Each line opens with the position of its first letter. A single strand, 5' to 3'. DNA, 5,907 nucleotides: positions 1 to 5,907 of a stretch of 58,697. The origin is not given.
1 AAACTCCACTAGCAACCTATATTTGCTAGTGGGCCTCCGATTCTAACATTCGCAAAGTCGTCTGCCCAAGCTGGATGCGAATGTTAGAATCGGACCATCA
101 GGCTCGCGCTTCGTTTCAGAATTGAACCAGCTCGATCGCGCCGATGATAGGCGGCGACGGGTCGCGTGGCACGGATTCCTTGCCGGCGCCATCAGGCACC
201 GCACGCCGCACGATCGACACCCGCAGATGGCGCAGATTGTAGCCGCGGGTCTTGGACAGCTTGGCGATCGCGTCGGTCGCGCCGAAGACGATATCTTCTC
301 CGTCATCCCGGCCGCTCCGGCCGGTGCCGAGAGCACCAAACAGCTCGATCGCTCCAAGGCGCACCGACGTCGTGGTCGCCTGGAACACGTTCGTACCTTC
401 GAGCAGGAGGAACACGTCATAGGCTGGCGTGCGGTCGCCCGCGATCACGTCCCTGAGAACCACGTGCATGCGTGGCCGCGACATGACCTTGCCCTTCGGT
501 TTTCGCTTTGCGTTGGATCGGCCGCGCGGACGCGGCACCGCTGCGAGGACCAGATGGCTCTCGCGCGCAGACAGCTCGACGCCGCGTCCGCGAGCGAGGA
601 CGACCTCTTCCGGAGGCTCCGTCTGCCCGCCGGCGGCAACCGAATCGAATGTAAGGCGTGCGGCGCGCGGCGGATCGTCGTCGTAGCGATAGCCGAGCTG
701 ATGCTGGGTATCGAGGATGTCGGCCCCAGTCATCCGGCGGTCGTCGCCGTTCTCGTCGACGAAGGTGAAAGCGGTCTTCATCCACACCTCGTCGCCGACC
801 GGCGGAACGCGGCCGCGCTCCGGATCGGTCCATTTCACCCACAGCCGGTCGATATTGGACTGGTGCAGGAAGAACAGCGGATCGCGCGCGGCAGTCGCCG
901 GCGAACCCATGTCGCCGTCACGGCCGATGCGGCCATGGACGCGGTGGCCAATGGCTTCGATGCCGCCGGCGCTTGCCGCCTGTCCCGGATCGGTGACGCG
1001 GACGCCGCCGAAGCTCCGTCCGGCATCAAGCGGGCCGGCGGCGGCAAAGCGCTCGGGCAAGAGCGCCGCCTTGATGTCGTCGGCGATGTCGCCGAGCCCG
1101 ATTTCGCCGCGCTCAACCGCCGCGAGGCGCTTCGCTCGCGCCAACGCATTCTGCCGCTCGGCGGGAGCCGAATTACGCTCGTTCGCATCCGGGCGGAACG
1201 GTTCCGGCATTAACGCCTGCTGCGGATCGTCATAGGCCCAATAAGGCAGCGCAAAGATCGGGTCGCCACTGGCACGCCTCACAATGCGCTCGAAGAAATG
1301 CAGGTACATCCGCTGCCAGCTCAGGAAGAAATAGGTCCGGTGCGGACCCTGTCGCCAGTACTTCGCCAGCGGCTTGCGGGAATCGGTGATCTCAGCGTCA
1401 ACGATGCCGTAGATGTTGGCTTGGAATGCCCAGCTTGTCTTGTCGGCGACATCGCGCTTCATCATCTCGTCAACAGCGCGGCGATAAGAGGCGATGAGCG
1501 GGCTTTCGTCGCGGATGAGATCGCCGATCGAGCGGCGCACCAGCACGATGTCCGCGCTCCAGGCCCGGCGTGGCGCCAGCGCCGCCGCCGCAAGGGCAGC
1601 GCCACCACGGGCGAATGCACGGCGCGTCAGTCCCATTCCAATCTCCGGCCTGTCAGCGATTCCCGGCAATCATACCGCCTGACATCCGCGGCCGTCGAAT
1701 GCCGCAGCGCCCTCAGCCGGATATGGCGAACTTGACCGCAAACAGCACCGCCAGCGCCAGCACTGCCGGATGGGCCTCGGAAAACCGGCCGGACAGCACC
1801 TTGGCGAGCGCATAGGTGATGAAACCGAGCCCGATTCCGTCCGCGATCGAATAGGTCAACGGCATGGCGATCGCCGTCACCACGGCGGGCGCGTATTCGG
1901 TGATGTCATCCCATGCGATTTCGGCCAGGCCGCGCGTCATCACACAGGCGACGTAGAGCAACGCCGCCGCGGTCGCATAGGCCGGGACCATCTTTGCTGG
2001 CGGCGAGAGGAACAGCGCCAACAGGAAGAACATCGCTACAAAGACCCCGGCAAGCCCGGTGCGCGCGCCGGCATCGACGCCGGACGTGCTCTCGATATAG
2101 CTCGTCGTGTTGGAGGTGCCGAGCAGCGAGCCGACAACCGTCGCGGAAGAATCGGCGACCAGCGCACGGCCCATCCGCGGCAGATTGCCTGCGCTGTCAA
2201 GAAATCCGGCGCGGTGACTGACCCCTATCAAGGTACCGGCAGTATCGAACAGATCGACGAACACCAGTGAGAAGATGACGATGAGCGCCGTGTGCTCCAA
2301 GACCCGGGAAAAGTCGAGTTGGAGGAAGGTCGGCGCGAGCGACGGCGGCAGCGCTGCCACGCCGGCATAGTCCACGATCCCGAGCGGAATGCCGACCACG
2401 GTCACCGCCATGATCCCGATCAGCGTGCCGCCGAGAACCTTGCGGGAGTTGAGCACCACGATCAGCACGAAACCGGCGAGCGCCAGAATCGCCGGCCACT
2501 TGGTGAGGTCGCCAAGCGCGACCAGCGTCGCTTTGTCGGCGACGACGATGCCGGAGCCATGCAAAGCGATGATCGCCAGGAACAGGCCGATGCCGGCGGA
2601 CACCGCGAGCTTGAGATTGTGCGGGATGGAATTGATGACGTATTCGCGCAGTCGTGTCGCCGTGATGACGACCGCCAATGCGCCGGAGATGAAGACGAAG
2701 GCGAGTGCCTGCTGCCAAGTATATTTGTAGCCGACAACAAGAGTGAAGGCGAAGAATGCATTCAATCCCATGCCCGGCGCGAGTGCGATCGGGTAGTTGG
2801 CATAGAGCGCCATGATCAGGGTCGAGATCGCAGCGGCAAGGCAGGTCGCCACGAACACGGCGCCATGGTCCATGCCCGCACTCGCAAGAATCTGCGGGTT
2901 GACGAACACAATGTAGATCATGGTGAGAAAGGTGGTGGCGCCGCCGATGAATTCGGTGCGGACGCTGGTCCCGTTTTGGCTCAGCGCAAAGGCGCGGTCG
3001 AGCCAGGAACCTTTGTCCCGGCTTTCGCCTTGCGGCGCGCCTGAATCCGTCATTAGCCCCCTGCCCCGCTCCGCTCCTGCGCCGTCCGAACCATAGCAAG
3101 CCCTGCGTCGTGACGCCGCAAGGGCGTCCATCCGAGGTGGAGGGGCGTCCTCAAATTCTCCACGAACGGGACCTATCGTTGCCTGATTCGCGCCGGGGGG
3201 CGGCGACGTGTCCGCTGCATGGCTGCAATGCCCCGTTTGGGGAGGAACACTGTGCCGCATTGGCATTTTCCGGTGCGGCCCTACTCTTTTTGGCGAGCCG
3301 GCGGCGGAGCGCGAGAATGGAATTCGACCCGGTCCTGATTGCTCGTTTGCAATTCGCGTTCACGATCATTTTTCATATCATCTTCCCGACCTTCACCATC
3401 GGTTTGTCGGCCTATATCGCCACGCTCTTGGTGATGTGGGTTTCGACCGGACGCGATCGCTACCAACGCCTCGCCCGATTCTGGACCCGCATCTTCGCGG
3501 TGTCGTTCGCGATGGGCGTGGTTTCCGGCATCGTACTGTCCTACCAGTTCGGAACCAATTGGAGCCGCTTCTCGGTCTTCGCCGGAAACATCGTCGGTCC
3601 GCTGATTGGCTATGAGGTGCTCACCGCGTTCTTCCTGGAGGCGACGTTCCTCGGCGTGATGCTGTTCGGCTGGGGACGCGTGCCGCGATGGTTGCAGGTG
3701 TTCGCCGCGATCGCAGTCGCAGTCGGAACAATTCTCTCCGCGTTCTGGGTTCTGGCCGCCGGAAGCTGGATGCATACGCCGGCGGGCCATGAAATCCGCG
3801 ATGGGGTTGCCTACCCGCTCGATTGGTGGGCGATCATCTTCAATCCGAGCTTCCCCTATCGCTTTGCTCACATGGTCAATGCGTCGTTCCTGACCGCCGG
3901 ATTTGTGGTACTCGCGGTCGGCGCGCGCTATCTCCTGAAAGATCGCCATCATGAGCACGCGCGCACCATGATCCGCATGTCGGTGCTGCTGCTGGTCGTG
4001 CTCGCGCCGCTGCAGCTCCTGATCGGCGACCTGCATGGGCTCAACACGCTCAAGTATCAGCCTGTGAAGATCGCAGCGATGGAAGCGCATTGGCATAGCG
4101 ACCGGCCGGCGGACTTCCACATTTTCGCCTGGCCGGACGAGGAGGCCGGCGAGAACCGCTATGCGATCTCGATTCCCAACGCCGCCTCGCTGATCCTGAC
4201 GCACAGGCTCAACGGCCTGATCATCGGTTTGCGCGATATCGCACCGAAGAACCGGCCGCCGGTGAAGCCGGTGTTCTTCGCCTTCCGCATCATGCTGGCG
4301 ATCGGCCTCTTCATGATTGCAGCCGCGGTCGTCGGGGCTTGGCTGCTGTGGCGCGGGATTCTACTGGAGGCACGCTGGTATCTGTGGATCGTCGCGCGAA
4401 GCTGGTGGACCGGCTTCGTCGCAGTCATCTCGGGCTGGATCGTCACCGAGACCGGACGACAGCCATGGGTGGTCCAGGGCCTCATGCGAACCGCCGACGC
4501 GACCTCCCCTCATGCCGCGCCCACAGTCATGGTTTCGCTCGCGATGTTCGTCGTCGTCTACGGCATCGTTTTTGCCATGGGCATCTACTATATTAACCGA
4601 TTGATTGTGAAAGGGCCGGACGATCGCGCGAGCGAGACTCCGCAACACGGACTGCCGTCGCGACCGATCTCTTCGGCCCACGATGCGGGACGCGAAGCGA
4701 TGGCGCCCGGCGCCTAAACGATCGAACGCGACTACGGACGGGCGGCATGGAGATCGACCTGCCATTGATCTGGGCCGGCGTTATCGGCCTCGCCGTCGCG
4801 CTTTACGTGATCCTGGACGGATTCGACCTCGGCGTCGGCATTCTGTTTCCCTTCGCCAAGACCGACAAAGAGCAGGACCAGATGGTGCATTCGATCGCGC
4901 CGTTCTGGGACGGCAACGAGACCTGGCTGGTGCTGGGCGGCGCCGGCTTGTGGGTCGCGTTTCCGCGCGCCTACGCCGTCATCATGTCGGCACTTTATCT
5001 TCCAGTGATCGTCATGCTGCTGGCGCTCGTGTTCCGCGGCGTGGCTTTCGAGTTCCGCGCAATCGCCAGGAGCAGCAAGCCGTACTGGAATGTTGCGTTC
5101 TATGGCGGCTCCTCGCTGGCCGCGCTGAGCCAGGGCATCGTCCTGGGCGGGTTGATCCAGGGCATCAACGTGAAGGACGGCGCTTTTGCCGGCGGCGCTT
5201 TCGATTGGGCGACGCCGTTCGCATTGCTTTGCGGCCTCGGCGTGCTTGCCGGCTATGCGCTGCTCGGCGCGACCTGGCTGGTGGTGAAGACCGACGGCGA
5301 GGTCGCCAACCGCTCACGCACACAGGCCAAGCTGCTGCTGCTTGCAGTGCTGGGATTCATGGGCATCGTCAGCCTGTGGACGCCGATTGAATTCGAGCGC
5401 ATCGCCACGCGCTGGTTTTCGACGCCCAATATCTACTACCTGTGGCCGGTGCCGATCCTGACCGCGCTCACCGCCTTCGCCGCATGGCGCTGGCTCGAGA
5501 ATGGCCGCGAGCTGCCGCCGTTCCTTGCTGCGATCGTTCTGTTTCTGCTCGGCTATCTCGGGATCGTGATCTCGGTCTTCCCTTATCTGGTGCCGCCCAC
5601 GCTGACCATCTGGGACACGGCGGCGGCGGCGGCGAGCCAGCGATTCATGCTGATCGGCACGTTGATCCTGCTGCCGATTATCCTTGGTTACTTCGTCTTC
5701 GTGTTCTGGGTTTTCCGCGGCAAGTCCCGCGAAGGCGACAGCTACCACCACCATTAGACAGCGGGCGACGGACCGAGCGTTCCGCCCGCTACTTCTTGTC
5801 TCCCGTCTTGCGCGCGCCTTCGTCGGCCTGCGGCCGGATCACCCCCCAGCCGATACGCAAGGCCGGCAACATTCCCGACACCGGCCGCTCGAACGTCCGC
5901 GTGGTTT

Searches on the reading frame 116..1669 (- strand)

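Call 77: search_protein_families(library=pfam, proteins=[window:116-1669:-], max_evalue=0.001)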
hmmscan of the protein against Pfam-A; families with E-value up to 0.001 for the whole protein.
window:116-1669:- (517 aa): 3 families
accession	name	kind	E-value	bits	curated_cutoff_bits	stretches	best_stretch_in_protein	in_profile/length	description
PF00264.25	Tyrosinase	-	1e-22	82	22.6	1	108-281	23-212/214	Common central domain of tyrosinase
PF12142.13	PPO1_DWL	-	1.8e-09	37.6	20.8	1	293-332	4-42/52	Polyphenol oxidase middle domain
PF25271.1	DUF7868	-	5.3e-06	26.9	25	1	355-490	3-140/158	Domain of unknown function (DUF7868)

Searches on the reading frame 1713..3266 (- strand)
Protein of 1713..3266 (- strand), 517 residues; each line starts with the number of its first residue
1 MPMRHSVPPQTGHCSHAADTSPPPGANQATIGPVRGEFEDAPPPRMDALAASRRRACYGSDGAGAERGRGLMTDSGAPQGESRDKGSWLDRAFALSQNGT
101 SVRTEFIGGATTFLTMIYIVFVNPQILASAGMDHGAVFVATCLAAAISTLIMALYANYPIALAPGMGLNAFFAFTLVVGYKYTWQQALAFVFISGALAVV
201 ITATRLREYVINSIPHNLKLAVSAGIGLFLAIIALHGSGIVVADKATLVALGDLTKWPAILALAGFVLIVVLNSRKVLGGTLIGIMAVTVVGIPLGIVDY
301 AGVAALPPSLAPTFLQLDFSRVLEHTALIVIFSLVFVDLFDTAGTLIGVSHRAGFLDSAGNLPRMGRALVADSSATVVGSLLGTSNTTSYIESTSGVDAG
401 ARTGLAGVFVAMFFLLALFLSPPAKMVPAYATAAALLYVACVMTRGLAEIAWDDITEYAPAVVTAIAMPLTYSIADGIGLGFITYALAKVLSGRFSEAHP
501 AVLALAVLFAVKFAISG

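Call 77: search_protein_families(library=pfam, proteins=[window:1713-3266:-], max_evalue=0.001)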
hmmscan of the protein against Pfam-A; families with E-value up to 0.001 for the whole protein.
window:1713-3266:- (517 aa): 1 family
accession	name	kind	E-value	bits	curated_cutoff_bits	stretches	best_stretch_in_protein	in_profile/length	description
PF00860.26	Xan_ur_permease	-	3.2e-50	171.4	27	1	105-476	3-385/389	Permease family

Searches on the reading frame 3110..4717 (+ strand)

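Call 77: search_protein_families(library=pfam, proteins=[window:3110-4717:+], max_evalue=0.001)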
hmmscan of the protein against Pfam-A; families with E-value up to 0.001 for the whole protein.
window:3110-4717:+ (535 aa): 1 family
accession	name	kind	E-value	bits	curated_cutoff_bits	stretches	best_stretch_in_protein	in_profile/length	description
PF01654.22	Cyt_bd_oxida_I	-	8.2e-164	545.5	26.2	1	77-503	1-418/418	Cytochrome bd terminal oxidase subunit I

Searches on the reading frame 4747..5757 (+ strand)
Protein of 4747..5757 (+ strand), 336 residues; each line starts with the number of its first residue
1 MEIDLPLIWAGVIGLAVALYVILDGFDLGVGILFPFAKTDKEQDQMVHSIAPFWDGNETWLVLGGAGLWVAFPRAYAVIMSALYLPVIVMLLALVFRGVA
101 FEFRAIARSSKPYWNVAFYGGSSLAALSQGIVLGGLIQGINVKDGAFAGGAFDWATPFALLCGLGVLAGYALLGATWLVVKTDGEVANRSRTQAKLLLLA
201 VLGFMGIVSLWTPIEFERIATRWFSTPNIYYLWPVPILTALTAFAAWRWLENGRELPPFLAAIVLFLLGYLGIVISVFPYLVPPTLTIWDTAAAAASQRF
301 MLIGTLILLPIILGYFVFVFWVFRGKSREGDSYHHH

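Call 11: search_protein_families(library=pfam, proteins=[window:4747-5757:+], max_evalue=0.00001)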
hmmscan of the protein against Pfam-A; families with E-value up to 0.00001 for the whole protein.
window:4747-5757:+ (336 aa): 1 family
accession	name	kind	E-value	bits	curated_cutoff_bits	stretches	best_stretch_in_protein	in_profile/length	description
PF02322.20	Cyt_bd_oxida_II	-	4.1e-98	328.9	35.6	1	5-323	1-302/302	Cytochrome bd terminal oxidase subunit II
